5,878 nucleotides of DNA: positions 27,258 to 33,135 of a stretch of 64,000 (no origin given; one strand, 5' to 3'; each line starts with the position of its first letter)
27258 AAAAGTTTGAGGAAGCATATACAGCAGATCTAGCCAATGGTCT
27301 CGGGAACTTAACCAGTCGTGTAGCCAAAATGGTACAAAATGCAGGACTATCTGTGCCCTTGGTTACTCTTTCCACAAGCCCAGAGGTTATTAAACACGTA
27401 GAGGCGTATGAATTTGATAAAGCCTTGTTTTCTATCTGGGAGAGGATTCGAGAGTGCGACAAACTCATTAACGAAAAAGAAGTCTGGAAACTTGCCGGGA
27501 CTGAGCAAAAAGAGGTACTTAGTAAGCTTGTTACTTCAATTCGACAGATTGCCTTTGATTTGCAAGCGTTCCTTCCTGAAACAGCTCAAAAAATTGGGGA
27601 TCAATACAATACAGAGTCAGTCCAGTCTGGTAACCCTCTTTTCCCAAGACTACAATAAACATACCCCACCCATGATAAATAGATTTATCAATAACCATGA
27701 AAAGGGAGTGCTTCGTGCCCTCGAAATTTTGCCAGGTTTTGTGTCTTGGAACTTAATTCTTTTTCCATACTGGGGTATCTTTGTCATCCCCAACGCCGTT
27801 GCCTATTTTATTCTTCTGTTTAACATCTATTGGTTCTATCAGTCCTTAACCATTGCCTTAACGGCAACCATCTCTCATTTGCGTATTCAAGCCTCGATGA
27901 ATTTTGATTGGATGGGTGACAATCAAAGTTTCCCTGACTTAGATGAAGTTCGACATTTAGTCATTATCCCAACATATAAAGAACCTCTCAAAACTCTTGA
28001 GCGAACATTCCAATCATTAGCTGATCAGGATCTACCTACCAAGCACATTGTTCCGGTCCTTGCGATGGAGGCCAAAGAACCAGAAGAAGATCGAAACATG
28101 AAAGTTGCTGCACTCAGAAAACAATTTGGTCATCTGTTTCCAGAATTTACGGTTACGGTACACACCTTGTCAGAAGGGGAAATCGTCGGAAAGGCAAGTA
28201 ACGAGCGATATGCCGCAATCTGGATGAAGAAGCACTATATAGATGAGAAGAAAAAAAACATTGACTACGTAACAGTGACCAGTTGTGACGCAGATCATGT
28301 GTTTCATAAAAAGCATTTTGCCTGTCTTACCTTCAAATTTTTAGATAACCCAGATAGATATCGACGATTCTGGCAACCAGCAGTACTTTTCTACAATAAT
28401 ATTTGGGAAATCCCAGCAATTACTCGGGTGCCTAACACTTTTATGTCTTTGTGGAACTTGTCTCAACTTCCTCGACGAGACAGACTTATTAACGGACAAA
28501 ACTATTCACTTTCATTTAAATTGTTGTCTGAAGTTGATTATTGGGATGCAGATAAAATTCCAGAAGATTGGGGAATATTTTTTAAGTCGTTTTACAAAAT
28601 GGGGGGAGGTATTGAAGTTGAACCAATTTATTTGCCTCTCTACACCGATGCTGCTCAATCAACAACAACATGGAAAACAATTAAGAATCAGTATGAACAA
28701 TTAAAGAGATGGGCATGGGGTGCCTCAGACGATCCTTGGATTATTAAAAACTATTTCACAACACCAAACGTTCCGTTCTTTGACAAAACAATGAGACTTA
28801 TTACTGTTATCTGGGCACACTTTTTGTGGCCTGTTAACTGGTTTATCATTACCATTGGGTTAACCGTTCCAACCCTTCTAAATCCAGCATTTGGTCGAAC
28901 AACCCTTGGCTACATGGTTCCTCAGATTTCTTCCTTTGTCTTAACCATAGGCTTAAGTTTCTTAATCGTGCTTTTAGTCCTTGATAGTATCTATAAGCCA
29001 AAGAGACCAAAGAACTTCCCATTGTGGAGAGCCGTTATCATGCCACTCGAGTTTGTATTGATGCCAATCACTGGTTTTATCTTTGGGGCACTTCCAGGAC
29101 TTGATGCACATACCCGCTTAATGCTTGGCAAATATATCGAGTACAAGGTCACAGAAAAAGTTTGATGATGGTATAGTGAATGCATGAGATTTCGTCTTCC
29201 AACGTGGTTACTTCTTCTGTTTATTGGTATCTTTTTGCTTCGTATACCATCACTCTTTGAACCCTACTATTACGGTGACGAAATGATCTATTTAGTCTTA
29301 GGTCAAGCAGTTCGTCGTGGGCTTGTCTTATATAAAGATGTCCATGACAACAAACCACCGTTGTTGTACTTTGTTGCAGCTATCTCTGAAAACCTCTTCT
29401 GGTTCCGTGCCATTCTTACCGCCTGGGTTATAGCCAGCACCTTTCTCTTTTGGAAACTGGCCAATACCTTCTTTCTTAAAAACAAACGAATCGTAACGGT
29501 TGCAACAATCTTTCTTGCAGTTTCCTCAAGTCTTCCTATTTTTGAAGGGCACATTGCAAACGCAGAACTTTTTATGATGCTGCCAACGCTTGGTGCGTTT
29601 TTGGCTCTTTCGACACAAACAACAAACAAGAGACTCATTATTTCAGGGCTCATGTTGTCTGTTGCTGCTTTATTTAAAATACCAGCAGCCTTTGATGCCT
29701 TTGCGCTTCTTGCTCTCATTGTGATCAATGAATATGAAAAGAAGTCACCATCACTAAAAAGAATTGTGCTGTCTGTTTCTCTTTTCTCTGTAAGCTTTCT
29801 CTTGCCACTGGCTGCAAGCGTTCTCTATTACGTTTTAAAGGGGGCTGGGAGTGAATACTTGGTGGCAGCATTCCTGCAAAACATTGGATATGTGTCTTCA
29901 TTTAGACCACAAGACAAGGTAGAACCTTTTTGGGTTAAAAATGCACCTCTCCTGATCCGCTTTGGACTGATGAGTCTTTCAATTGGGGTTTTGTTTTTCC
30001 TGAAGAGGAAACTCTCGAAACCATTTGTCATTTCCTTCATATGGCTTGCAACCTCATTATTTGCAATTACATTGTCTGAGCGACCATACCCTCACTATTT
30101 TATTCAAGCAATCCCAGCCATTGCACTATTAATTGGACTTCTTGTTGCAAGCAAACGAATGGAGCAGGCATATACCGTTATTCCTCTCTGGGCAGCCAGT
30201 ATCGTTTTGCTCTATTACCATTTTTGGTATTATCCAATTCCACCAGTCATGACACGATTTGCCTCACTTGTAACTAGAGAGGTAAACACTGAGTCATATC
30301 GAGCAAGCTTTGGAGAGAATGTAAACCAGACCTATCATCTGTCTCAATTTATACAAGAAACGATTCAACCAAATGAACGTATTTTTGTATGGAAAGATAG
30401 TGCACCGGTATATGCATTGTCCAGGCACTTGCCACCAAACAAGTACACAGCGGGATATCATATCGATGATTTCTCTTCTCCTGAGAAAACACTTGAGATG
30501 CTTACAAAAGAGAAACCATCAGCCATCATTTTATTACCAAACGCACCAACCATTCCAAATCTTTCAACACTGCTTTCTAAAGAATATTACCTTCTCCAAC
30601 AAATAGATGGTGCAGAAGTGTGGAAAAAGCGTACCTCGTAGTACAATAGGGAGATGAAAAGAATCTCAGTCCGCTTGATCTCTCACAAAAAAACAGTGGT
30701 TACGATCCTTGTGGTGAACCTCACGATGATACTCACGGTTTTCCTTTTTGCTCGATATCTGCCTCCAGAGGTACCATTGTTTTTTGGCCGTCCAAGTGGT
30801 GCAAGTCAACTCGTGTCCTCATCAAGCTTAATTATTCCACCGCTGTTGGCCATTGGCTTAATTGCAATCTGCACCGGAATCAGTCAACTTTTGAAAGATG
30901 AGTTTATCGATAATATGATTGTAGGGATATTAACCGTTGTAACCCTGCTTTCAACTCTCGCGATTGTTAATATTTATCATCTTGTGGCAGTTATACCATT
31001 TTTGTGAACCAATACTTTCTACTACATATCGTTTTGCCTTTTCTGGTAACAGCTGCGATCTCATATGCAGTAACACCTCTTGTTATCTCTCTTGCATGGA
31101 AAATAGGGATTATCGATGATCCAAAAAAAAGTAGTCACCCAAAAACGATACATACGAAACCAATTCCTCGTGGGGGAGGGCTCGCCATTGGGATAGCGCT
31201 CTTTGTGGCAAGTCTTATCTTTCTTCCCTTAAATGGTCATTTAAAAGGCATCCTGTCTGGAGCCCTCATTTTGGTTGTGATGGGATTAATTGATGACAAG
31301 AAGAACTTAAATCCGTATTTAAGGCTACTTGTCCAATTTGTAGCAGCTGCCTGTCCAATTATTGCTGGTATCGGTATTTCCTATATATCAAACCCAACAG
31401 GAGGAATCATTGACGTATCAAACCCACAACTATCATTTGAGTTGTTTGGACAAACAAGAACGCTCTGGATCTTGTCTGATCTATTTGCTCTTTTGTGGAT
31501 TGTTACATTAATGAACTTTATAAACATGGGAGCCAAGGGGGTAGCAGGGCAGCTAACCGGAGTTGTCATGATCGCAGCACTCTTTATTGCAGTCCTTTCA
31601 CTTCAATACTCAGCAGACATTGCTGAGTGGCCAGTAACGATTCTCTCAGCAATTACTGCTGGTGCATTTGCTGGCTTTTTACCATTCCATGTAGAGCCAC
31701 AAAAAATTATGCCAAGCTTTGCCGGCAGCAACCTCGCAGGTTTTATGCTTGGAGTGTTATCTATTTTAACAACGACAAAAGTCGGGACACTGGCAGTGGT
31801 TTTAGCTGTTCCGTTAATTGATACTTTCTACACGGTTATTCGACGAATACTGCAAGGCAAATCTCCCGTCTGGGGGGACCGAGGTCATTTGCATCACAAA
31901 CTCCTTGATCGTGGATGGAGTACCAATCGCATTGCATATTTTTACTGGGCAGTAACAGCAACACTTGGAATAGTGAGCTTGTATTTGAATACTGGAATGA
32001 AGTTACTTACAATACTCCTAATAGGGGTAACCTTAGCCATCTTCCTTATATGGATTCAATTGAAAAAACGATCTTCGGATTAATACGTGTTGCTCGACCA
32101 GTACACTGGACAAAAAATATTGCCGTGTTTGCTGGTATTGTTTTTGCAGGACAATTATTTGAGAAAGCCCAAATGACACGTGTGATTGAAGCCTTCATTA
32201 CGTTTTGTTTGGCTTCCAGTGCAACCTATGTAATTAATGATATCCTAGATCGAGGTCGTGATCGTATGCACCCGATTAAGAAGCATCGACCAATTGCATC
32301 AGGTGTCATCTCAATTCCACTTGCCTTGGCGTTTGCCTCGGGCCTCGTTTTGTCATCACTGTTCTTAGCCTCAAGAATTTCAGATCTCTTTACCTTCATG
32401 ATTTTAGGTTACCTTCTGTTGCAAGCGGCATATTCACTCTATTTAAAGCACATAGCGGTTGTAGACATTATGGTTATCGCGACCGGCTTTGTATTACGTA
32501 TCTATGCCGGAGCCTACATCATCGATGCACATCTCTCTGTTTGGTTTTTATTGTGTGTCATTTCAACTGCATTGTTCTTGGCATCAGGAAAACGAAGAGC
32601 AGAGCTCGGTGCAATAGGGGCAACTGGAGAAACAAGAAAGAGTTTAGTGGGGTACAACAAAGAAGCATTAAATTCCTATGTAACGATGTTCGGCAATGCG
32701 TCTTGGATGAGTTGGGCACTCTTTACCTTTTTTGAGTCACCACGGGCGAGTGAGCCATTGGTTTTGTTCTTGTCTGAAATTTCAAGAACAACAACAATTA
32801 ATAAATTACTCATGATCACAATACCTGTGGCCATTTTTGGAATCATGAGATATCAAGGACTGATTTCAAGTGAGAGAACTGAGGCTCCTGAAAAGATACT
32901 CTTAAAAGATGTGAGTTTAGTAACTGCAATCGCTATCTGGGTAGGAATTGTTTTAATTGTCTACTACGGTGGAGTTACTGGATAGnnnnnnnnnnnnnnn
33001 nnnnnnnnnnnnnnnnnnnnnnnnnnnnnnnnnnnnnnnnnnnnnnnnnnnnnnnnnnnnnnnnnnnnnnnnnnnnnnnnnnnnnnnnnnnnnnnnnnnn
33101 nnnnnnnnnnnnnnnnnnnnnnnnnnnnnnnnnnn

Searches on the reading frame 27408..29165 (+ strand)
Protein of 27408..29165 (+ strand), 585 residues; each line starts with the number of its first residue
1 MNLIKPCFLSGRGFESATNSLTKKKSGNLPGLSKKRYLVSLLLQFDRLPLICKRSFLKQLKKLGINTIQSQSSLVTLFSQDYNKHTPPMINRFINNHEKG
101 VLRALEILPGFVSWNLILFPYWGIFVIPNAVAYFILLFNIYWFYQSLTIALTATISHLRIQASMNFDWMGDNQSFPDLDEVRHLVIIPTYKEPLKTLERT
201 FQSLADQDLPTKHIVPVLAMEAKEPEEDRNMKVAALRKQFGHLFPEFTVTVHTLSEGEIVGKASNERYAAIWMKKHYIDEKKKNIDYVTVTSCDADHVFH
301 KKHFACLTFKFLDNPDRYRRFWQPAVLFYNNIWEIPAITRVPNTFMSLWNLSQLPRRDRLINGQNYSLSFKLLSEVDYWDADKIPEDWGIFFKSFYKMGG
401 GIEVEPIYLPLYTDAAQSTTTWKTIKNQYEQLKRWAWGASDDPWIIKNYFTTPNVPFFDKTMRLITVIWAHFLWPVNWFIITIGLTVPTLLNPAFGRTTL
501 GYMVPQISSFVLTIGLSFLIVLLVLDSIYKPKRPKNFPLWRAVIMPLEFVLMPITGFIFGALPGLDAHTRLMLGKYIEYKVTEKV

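Call 71: search_protein_families(library=pfam, proteins=[window:27408-29165:+], max_evalue=0.001)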
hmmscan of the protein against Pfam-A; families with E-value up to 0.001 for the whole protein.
window:27408-29165:+ (585 aa): 1 family
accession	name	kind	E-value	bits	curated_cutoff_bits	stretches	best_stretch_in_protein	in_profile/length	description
PF13632.12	Glyco_trans_2_3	-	2.7e-07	31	27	1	293-514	5-187/198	Glycosyl transferase family group 2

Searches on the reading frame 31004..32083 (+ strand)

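Call 71: search_protein_families(library=pfam, proteins=[window:31004-32083:+], max_evalue=0.001)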
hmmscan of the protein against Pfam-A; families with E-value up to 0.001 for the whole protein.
window:31004-32083:+ (359 aa): 1 family
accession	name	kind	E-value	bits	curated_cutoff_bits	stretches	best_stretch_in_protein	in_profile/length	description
PF00953.26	Glycos_transf_4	-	1e-20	74.8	27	1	82-256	3-159/160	Glycosyl transferase family 4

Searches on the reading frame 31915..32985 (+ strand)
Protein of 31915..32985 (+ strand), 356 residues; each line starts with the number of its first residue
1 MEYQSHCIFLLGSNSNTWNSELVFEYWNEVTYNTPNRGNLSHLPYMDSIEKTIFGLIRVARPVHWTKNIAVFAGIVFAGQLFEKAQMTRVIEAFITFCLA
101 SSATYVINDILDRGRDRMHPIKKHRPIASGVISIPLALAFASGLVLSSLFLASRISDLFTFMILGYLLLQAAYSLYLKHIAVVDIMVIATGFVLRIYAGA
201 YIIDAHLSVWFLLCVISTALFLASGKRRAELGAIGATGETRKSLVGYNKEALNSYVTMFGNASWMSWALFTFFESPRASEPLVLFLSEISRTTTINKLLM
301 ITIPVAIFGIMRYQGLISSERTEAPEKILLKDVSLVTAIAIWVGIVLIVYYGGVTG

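Call 71: search_protein_families(library=pfam, proteins=[window:31915-32985:+], max_evalue=0.001)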
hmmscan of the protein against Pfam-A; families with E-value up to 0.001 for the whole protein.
window:31915-32985:+ (356 aa): 1 family
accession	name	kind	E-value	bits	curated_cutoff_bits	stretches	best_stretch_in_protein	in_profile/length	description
PF01040.23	UbiA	-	5.6e-23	82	34.2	1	70-221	4-153/250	UbiA prenyltransferase family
